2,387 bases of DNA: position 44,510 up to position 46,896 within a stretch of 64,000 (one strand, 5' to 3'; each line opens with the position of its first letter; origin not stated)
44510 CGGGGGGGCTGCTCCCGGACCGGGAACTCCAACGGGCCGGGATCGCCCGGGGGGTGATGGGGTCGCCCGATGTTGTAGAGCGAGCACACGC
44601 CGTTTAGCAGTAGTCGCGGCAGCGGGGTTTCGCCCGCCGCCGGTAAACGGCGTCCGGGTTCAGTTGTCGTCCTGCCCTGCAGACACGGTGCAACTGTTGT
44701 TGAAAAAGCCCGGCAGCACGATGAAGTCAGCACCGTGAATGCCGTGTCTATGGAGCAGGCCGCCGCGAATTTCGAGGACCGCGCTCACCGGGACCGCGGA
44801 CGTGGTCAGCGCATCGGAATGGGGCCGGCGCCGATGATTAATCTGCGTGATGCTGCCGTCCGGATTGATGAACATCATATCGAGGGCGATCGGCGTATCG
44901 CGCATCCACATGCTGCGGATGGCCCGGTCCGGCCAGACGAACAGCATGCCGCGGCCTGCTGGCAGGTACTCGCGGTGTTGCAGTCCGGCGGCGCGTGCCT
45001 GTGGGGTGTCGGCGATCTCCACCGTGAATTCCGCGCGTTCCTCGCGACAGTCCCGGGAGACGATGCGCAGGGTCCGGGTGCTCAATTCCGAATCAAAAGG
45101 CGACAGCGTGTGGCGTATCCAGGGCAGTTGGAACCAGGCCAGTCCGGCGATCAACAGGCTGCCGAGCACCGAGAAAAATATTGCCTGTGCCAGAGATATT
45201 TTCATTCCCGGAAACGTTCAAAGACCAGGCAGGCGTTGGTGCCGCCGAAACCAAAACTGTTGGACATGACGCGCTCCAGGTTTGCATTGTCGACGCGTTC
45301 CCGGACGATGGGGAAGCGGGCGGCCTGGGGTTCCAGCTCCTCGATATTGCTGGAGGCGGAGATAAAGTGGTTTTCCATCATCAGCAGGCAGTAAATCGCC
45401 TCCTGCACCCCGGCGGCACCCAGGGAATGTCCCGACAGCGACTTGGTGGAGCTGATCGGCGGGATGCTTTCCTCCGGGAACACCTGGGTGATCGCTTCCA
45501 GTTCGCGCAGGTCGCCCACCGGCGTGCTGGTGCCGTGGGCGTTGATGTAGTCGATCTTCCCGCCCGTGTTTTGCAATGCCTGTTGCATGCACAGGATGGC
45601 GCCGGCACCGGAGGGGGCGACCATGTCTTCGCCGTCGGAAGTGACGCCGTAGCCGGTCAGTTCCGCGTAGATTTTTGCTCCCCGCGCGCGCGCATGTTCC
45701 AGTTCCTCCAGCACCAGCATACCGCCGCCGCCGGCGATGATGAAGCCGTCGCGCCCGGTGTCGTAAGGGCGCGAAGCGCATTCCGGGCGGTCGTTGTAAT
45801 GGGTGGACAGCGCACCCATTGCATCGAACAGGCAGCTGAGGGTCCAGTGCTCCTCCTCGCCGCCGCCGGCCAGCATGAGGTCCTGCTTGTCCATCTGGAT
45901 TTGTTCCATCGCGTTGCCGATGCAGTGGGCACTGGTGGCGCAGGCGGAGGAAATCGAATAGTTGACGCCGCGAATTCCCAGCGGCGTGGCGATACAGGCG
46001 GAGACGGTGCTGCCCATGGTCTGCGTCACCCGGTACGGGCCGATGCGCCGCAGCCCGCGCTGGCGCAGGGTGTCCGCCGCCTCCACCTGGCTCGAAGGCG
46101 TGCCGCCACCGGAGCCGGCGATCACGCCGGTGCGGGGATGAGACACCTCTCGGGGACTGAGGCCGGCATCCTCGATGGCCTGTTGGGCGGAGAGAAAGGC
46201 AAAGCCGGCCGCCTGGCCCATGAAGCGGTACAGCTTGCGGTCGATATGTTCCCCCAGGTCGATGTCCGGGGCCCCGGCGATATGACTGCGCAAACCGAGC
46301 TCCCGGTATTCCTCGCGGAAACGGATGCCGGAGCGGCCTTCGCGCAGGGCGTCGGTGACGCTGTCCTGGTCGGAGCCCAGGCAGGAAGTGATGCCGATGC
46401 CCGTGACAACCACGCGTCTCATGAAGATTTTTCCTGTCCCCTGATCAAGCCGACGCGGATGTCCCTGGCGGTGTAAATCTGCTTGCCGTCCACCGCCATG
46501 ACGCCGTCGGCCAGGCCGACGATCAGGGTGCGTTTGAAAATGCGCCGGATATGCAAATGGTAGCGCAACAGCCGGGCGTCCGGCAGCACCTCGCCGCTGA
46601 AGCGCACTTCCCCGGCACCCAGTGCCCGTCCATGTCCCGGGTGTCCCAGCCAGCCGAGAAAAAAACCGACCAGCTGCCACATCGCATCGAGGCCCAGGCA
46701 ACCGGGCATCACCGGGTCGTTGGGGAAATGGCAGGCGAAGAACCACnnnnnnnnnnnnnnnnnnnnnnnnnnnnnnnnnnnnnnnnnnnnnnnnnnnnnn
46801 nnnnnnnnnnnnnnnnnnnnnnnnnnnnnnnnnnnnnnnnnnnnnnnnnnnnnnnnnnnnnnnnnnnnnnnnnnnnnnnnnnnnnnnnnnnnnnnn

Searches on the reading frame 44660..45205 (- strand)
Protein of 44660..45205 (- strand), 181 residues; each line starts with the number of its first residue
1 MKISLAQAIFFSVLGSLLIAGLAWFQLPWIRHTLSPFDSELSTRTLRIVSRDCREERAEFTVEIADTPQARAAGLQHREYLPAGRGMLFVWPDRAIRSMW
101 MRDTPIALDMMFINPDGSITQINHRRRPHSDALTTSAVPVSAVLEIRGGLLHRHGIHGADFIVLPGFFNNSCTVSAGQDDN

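Call 24: search_protein_families(library=pfam, proteins=[window:44660-45205:-], max_evalue=0.001)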
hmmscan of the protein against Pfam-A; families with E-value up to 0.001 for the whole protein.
window:44660-45205:- (181 aa): 1 family
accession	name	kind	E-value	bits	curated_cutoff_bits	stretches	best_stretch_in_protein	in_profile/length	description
PF02643.20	DUF192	-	1.6e-27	95.9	27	1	60-159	1-91/96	Uncharacterized ACR, COG1430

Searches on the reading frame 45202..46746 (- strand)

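Call 24: search_protein_families(library=pfam, proteins=[window:45202-46746:-], max_evalue=0.001)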
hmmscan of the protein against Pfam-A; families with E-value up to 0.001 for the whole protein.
window:45202-46746:- (514 aa): 2 families
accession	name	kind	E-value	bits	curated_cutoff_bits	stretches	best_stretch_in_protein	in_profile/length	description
PF00109.32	ketoacyl-synt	-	9.2e-44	150.4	20.8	1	109-352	1-252/252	Beta-ketoacyl synthase, N-terminal domain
PF02801.28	Ketoacyl-synt_C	-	5.9e-31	107.4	20.8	1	360-468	1-118/119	Beta-ketoacyl synthase, C-terminal domain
